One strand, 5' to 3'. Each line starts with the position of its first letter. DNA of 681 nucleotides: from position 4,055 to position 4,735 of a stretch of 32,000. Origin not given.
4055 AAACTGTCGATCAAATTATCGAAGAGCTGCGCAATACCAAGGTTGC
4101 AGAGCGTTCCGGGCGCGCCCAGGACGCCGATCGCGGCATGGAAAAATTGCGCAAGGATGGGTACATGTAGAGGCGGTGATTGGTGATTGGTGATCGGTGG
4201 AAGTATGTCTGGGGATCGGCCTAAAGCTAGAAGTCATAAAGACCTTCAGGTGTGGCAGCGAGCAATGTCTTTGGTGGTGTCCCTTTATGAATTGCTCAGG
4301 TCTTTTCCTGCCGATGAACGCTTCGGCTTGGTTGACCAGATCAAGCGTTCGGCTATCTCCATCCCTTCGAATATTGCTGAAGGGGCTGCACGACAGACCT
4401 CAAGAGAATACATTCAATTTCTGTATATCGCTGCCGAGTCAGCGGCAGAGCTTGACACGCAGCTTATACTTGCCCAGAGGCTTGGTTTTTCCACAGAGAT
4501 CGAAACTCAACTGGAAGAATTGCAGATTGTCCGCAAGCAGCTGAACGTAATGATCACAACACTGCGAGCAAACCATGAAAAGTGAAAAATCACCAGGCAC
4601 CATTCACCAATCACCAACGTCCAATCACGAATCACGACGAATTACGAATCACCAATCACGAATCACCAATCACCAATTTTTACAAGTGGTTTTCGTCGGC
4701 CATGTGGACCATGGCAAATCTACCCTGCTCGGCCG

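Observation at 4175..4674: Four-helix-bundle (rRNA-IVS/Avd-like) gene inserted between cysD and cysN and bracketed by inverted heptamer arrays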

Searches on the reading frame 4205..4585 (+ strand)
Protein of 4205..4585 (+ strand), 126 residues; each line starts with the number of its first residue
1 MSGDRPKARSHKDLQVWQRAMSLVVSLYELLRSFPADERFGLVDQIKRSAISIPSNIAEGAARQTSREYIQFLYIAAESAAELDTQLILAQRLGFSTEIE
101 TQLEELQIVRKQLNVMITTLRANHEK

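Call 4: search_protein_families(library=pfam, proteins=[window:4205-4585:+])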
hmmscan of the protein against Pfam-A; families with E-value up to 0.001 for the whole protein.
window:4205-4585:+ (126 aa): 1 family
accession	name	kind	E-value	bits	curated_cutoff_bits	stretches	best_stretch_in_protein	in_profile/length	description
PF05635.17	23S_rRNA_IVP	-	6.5e-35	120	33.8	1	12-114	1-105/106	23S rRNA-intervening sequence protein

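Call 5: search_protein_families(library=ncbifam, proteins=[window:4205-4585:+])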
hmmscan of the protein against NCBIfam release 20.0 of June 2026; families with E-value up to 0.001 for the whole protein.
window:4205-4585:+ (126 aa): 4 families
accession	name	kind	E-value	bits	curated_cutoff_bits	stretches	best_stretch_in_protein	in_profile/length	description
NF008911.0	PRK12275.1-2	subfamily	2.5e-38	131.2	137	1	9-121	2-116/118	hypothetical protein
TIGR02436.1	TIGR02436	subfamily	8.7e-35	119.2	24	1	16-120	1-108/109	four helix bundle protein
NF008912.0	PRK12275.1-6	subfamily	5.4e-29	100.6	124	1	11-122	3-109/117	hypothetical protein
NF033474.1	DivGenRetAVD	equivalog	4.3e-05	23.8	80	1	14-70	1-57/104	diversity-generating retroelement protein Avd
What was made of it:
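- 4205..4585 (+): Four-helix-bundle protein gene (PF05635 / TIGR02436), 126 aa. An alternative TTG start at 4187 would give 132 aa. Calls 4 and 5.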

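Call 6: find_encoding_contigs(protein=window:4205-4585:+, flank=10000, max_places=10)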
Protein window:4205-4585:+ (126 aa): no gene with exactly this product is on record in the collection.

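Call 29: find_homologous_proteins(query=window:4205-4585:+, max_evalue=1e-10)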
Query window:4205-4585:+ (126 aa): 6311 proteins with E <= 1e-10 among 6531 candidates; the best 120 are listed.
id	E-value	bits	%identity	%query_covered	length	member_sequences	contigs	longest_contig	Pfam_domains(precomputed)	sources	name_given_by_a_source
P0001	3.6e-72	258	100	100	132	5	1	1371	PF05635.18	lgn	-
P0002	1.1e-59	217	84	100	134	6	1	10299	PF05635.18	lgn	-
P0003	2.9e-59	216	83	100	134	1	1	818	PF05635.18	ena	-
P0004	4.5e-57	209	100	84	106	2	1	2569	PF05635.18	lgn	-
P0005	2.5e-49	184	87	84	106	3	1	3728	PF05635.18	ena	-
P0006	8.0e-44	166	87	77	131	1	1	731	PF05635.18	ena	-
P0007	1.1e-41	159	65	91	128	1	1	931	PF05635.18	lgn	-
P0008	4.0e-37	145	58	94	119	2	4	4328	PF05635.18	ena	-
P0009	3.7e-34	135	53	90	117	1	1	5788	PF22296.3,PF05635.18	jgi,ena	-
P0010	3.7e-34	135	53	90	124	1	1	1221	PF22296.3,PF05635.18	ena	-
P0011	3.8e-34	135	53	90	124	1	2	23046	PF22296.3,PF05635.18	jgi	-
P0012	7.9e-34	134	57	94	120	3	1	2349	PF05635.18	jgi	jgi:four helix bundle protein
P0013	2.4e-33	133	55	94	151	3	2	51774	PF05635.18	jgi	-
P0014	3.3e-33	132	51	90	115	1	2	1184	PF22296.3,PF05635.18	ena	-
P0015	3.4e-33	132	53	94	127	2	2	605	PF05635.18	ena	-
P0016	1.2e-32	130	55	93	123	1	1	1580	PF05635.18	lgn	-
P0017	1.3e-32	130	50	92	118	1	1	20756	PF05635.18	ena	-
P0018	1.6e-32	130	54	89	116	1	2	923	PF22296.3,PF05635.18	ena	-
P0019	2.2e-32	130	56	90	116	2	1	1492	PF22296.3,PF05635.18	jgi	jgi:four helix bundle protein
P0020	2.7e-32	129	53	90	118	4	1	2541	PF22296.3,PF05635.18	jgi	-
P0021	2.9e-32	129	54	89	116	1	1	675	PF22296.3,PF05635.18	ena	-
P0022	3.0e-32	129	54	89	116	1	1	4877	PF22296.3,PF05635.18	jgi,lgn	jgi:four helix bundle protein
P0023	4.1e-32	129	51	88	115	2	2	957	PF22296.3,PF05635.18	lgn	-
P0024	4.8e-32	129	53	91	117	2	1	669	PF05635.18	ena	-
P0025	7.1e-32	128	55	87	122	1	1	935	PF05635.18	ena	-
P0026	8.9e-32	128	55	93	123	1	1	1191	PF22296.3,PF05635.18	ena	-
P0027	9.4e-32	128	55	93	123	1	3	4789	PF22296.3,PF05635.18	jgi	-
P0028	9.8e-32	128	55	87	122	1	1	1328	PF05635.18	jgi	jgi:four helix bundle protein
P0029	9.8e-32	128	52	90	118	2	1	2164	PF22296.3,PF05635.18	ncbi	ncbi:four helix bundle protein [Thermodesulfatator atlanticus]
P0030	1.0e-31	127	54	89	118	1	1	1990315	PF22296.3,PF05635.18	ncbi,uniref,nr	ncbi:four helix bundle protein [Nitrosophilus labii]|uniref:four helix bundle protein n=1 Tax=Nitros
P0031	1.1e-31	127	55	93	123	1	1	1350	PF22296.3,PF05635.18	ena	-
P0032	1.2e-31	127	54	90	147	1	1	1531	PF05635.18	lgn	-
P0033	1.2e-31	127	52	90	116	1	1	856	PF05635.18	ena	-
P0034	1.2e-31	127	54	89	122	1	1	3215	PF22296.3,PF05635.18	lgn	-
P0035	1.5e-31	127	51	90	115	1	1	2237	PF05635.18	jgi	jgi:four helix bundle protein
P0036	1.5e-31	127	50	91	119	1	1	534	PF05635.18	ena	-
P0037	1.6e-31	127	53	94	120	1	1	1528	PF05635.18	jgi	jgi:four helix bundle protein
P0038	1.7e-31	127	54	90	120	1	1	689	PF05635.18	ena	-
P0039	2.0e-31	127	54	88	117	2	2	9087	PF22296.3,PF05635.18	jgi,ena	-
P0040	2.3e-31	126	58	90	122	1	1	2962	PF05635.18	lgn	-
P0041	2.8e-31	126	51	88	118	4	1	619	PF22296.3,PF05635.18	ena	-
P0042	2.9e-31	126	54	90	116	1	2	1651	PF05635.18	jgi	jgi:four helix bundle protein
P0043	3.0e-31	126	54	88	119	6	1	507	PF05635.18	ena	-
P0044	3.7e-31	126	55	87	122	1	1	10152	PF05635.18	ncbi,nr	ncbi:MAG: four helix bundle protein [Candidatus Aminicenantes bacterium]|nr:four helix bundle protei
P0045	3.7e-31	126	58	90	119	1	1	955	PF05635.18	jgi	-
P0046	4.5e-31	125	56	87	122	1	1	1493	PF05635.18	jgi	jgi:four helix bundle protein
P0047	4.9e-31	125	55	93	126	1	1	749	PF22296.3,PF05635.18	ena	-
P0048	4.9e-31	125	54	87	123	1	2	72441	PF05635.18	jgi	-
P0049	5.4e-31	125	54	93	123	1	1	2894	PF05635.18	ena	-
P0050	6.4e-31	125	51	91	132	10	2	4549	PF05635.18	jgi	jgi:four helix bundle protein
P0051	6.6e-31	125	55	83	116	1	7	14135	PF05635.18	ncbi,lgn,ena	-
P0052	7.1e-31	125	52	88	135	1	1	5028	PF05635.18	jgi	-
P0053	7.9e-31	125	52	90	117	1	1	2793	PF05635.18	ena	-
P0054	8.2e-31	125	54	90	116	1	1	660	PF05635.18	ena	-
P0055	8.8e-31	124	54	90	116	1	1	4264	PF05635.18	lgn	-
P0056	9.9e-31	124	50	90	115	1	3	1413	PF05635.18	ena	-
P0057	1.0e-30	124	53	93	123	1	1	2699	PF05635.18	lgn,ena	-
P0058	1.0e-30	124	54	93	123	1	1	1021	PF05635.18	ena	-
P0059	1.4e-30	124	53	90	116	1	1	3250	PF22296.3,PF05635.18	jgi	-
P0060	1.4e-30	124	50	90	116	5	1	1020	PF05635.18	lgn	-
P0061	1.5e-30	124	53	87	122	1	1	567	PF22296.3,PF05635.18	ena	-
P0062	1.6e-30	124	56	85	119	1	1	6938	PF05635.18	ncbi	ncbi:MAG: four helix bundle protein [Fidelibacterota bacterium]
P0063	1.7e-30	124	53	93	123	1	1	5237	PF22296.3,PF05635.18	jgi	-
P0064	1.7e-30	124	54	88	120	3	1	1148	PF05635.18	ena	-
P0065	1.8e-30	123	53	87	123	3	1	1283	PF22296.3,PF05635.18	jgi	-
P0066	1.8e-30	123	51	90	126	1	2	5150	PF05635.18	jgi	jgi:four helix bundle protein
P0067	1.9e-30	123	54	93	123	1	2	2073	PF05635.18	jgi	-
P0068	1.9e-30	123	51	88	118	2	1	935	PF22296.3,PF05635.18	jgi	jgi:four helix bundle protein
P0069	1.9e-30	123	54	87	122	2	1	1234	PF22296.3,PF05635.18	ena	-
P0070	2.1e-30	123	53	89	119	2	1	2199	PF22296.3,PF05635.18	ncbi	-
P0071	2.4e-30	123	47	92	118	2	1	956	PF05635.18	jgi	-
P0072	2.4e-30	123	55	89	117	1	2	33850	PF22296.3,PF05635.18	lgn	-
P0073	2.5e-30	123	53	97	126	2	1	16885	PF22296.3,PF05635.18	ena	-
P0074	3.0e-30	123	55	94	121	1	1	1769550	PF22296.3,PF05635.18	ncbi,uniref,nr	ncbi:four helix bundle protein [Nitrosophilus kaiyonis]|uniref:four helix bundle protein n=1 Tax=Nit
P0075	3.1e-30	123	54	91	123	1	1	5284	PF22296.3,PF05635.18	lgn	-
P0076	3.3e-30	123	53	87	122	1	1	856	PF05635.18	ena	-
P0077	3.5e-30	123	52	94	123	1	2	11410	PF05635.18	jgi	jgi:four helix bundle protein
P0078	3.5e-30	123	53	90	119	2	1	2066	PF22296.3,PF05635.18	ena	-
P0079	3.6e-30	122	49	90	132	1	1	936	PF22296.3,PF05635.18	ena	-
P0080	3.6e-30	122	53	87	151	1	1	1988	PF05635.18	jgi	jgi:four helix bundle protein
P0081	4.1e-30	122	54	88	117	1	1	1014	PF05635.18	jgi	jgi:four helix bundle protein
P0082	4.1e-30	122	53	87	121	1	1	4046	PF05635.18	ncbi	-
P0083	4.1e-30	122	60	78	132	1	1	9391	PF05635.18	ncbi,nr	ncbi:MAG: four helix bundle protein [Nitrospiraceae bacterium]|nr:four helix bundle protein [Nitrosp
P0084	4.2e-30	122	53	94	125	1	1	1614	PF05635.18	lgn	-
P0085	4.3e-30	122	54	89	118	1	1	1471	PF05635.18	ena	-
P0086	5.1e-30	122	51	88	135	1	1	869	PF05635.18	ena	-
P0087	5.2e-30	122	53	87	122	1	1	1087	PF05635.18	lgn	-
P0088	5.2e-30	122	54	90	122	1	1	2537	PF22296.3,PF05635.18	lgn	-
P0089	5.4e-30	122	54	84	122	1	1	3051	PF05635.18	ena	-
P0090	5.5e-30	122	50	90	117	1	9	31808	PF22296.3,PF05635.18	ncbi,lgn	-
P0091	5.6e-30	122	52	97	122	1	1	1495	PF22296.3,PF05635.18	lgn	-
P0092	5.6e-30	122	54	98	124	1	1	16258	PF22296.3,PF05635.18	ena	-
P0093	5.7e-30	122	63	69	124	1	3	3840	PF05635.18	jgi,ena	-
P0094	6.1e-30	122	49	92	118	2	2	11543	PF22296.3,PF05635.18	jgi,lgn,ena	-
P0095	6.1e-30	122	48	95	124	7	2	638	PF22296.3,PF05635.18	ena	-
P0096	6.3e-30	122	55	92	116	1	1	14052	PF22296.3,PF05635.18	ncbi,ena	-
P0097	6.7e-30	122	52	83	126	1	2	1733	PF05635.18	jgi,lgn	-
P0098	6.8e-30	122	52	87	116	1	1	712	PF22296.3,PF05635.18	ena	-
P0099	6.8e-30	122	52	87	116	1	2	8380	PF22296.3,PF05635.18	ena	-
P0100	7.9e-30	121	51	90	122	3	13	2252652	PF05635.18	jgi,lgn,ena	-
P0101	8.1e-30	121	55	83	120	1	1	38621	PF05635.18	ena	-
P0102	8.8e-30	121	51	90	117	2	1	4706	PF22296.3,PF05635.18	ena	-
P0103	9.0e-30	121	50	90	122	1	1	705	PF05635.18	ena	-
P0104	9.0e-30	121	52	90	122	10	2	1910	PF22296.3,PF05635.18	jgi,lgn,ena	-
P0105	9.2e-30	121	54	90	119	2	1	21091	PF05635.18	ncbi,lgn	-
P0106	9.5e-30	121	52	87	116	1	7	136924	PF22296.3,PF05635.18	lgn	-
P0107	9.6e-30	121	51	88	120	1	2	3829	PF05635.18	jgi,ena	-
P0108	1.0e-29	121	60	75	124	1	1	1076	PF22296.3,PF05635.18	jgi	-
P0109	1.0e-29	121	52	87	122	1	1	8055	PF05635.18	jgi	jgi:four helix bundle protein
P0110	1.0e-29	121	52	87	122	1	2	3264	PF05635.18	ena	-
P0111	1.1e-29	121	56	89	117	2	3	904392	PF05635.18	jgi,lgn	jgi:four helix bundle protein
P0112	1.1e-29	121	50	93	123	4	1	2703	PF22296.3,PF05635.18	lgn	-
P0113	1.1e-29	121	56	90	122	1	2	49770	PF05635.18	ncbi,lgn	-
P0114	1.2e-29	121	55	92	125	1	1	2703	PF22296.3,PF05635.18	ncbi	-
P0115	1.2e-29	121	54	90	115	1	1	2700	PF05635.18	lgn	-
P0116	1.2e-29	121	51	88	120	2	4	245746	PF05635.18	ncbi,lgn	-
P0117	1.2e-29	121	58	94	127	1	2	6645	PF05635.18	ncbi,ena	-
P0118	1.2e-29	121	55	89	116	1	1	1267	PF05635.18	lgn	-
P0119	1.3e-29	121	50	91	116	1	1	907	PF22296.3,PF05635.18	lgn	-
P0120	1.3e-29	121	52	87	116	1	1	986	PF22296.3,PF05635.18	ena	-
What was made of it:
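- Checked: An alternative TTG start at 4187 is the one used in a public gene call (P0001, call 29).
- Tried and rejected: Exact-sequence look-up of the 126-aa protein found nothing because public gene calls use the TTG 4187 start (calls 6, 29).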

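Call 30: find_encoding_contigs(protein=P0002, flank=10000, max_places=4)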
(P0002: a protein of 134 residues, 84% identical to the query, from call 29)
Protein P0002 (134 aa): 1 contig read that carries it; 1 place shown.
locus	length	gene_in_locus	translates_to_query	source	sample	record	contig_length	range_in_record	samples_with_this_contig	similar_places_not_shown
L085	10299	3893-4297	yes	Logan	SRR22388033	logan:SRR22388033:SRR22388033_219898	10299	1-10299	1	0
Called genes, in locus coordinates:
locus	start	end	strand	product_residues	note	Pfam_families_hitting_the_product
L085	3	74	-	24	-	?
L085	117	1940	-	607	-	PF10282:Lactonase (weak), PF21783:YNCE (faint), PF25174:Beta-prop_THOC3 (faint), PF08450:SGL (faint), PF18998:Flg_new_2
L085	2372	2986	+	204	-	PF01583:APS_kinase, PF13671:AAA_33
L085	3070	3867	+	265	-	PF01507:PAPS_reduct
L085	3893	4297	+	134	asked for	PF05635:23S_rRNA_IVP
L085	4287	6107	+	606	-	PF00009:GTP_EFTU, PF01926:MMR_HSR1 (faint), PF13401:AAA_22 (faint), PF22594:GTP-eEF1A_C, PF01583:APS_kinase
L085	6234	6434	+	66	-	PF09957:VapB_antitoxin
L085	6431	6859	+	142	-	PF01909:NTP_transf_2 (weak), PF18765:Polbeta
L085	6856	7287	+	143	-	PF01934:HepT-like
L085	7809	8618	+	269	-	-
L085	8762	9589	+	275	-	PF01061:ABC2_membrane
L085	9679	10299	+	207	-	?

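Call 31: find_encoding_contigs(protein=P0005, flank=10000, max_places=4)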
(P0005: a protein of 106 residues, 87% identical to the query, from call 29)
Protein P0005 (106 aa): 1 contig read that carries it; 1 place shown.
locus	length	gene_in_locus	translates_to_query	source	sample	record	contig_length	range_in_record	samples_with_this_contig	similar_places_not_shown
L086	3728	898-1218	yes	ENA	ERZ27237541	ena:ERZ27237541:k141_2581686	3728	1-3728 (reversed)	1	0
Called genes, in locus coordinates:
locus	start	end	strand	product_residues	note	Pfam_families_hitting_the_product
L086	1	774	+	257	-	?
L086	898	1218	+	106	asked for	PF05635:23S_rRNA_IVP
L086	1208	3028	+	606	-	PF00009:GTP_EFTU, PF01926:MMR_HSR1 (faint), PF13191:AAA_16 (faint), PF13401:AAA_22 (faint), PF22594:GTP-eEF1A_C, PF01583:APS_kinase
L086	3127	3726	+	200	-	?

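Call 32: find_encoding_contigs(protein=P0008, flank=10000, max_places=4)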
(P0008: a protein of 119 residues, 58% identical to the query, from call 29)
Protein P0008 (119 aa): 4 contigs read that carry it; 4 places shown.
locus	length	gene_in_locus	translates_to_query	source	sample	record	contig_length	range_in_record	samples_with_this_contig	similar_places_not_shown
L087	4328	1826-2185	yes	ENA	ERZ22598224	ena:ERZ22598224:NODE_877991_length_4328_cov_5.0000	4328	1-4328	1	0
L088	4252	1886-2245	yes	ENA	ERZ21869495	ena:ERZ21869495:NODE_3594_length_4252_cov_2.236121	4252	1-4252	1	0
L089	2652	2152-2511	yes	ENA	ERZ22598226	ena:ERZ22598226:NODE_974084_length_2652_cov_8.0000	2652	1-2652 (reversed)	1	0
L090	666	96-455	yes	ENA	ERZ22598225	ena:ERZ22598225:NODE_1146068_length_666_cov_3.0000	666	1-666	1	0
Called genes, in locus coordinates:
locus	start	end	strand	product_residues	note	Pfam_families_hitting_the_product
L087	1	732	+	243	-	?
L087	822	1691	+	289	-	PF01507:PAPS_reduct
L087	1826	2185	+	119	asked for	PF05635:23S_rRNA_IVP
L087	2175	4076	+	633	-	PF00009:GTP_EFTU, PF01926:MMR_HSR1 (faint), PF13401:AAA_22 (faint), PF22594:GTP-eEF1A_C, PF01583:APS_kinase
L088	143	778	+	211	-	PF01583:APS_kinase, PF13671:AAA_33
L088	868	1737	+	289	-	PF01507:PAPS_reduct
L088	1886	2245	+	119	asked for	PF05635:23S_rRNA_IVP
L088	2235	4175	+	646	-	PF00009:GTP_EFTU, PF13401:AAA_22 (faint), PF01926:MMR_HSR1 (faint), PF22594:GTP-eEF1A_C, PF01583:APS_kinase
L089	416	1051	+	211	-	PF01583:APS_kinase, PF13671:AAA_33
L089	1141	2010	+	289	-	PF01507:PAPS_reduct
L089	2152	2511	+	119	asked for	PF05635:23S_rRNA_IVP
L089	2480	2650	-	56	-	?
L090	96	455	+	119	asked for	PF05635:23S_rRNA_IVP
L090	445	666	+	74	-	?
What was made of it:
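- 4575..4676 (+): New 5' end of cysN. ATG 4575 overlaps the 4HB 3' end (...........), followed by a 34-codon low-complexity N-terminal extension (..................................) encoded by the 3' arm. Gene callers start cysN there in relatives (calls 30-32).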

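Call 40: search_protein_families(library=padloc, proteins=[window:4205-4585:+], max_evalue=0.01)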
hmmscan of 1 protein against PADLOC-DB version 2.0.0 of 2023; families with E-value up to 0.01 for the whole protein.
window:4205-4585:+ (126 aa): 0 families
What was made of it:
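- On Known anti-phage defence systems (PADLOC): 0 families at E <= 0.01 (call 40).
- Tried and rejected: PADLOC: no hit (call 40).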

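Call 46: find_related_loci(query=A1, collection=metagenome_contigs, flank=3000)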
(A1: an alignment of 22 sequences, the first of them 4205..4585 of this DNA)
Query A1 (126 aa) in metagenome_contigs; peptide patterns used: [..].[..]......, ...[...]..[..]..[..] (x = any residue, [..] = any of these).
600 stretches matched a pattern (row limit reached: there are more); 597 encode a relative of the query (tblastn E <= 1e-3); the best 80 are kept; 80 distinct loci.
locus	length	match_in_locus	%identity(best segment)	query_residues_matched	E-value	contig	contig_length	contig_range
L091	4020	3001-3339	53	9-121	4e-42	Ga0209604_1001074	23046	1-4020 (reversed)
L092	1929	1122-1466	50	11-126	4e-37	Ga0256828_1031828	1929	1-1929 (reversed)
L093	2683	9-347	52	9-121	2e-36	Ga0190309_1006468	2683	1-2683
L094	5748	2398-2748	50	4-121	7e-36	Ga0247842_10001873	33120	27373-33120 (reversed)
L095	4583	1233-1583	50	7-121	2e-35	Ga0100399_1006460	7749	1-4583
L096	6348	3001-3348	49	3-120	3e-35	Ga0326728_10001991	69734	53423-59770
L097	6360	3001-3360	43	3-122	3e-35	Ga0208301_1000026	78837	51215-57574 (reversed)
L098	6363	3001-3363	45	2-122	5e-35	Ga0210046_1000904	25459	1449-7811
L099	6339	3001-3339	50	9-121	5e-35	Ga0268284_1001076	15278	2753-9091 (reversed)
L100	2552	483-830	51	7-121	1e-34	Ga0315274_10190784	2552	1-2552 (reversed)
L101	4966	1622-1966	50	6-121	1e-34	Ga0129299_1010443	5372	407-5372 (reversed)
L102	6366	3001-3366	44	5-124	9e-35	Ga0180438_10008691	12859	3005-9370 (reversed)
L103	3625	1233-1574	49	7-120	2e-34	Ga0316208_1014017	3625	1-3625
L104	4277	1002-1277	58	4-95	2e-34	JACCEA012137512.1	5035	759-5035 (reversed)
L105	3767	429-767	46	9-121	2e-34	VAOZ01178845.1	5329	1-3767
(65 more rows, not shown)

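Call 61: search_solved_structures(query=window:4205-4585:+, max_evalue=0.001)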
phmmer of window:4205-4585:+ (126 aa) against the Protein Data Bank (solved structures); distinct sequences matched with E-value up to 0.001: 2.
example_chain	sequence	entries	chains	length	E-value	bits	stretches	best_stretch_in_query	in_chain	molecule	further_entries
2gsc_A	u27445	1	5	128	6.5e-26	94.2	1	7-120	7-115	Putative uncharacterized protein XCC0516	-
2rld_A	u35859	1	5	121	0.00096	22.9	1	16-114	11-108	Uncharacterized protein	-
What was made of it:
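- On PF05635 / TIGR02436 four-helix-bundle (23S rRNA IVS protein) family: Only sequence similarity to the solved structures 2GSC (XCC0516, E 6.5e-26) and 2RLD (call 61).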

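Call 74: find_related_loci(query=A1, collection=viral_contigs, flank=3000)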
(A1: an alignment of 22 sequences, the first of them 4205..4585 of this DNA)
Query A1 (126 aa) in viral_contigs; peptide patterns used: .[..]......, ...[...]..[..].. (x = any residue, [..] = any of these).
59 stretches matched a pattern; 32 encode a relative of the query (tblastn E <= 1e-3); 32 distinct loci.
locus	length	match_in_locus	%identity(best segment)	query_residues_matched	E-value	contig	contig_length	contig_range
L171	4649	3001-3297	46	10-108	2e-29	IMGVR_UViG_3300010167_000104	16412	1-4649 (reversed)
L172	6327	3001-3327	46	9-122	3e-29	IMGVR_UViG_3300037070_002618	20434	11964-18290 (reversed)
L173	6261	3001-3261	53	9-95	4e-29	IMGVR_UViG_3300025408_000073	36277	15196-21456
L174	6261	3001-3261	53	9-95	4e-29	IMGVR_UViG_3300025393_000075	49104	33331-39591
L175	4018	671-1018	45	11-124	2e-28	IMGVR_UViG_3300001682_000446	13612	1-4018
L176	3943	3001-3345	41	7-123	4e-28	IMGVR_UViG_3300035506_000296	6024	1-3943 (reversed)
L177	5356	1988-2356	41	9-126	5e-28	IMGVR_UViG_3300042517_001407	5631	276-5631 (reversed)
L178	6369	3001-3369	41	9-126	5e-28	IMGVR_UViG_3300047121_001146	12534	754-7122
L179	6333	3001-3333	43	10-121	2e-27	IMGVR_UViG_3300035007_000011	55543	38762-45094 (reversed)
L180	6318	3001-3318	44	7-107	3e-27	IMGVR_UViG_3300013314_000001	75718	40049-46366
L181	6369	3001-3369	41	9-126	5e-27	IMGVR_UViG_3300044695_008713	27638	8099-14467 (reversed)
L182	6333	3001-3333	42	10-121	8e-27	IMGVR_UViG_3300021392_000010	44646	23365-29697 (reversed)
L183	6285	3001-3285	43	8-102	2e-26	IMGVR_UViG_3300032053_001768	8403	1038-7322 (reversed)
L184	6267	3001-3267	53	14-102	8e-26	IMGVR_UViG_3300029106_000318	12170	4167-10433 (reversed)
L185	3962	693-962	51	9-98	1e-25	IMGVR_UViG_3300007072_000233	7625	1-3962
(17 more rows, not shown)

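Call 77: search_protein_families(library=pfam, proteins=[window:4205-4585:+], max_evalue=10)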
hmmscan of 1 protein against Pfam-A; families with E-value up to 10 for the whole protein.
window:4205-4585:+ (126 aa): 2 families
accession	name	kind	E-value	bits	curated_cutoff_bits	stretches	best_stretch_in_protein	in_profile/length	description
PF05635.17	23S_rRNA_IVP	-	6.5e-35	120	33.8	1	12-114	1-105/106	23S rRNA-intervening sequence protein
PF22296.2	bAvd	-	0.0073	17.2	40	1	18-93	5-77/107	bAvd-like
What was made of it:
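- Closest known: DGR accessory protein Avd. Different: The Avd models score below their cut-offs (calls 5, 77).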
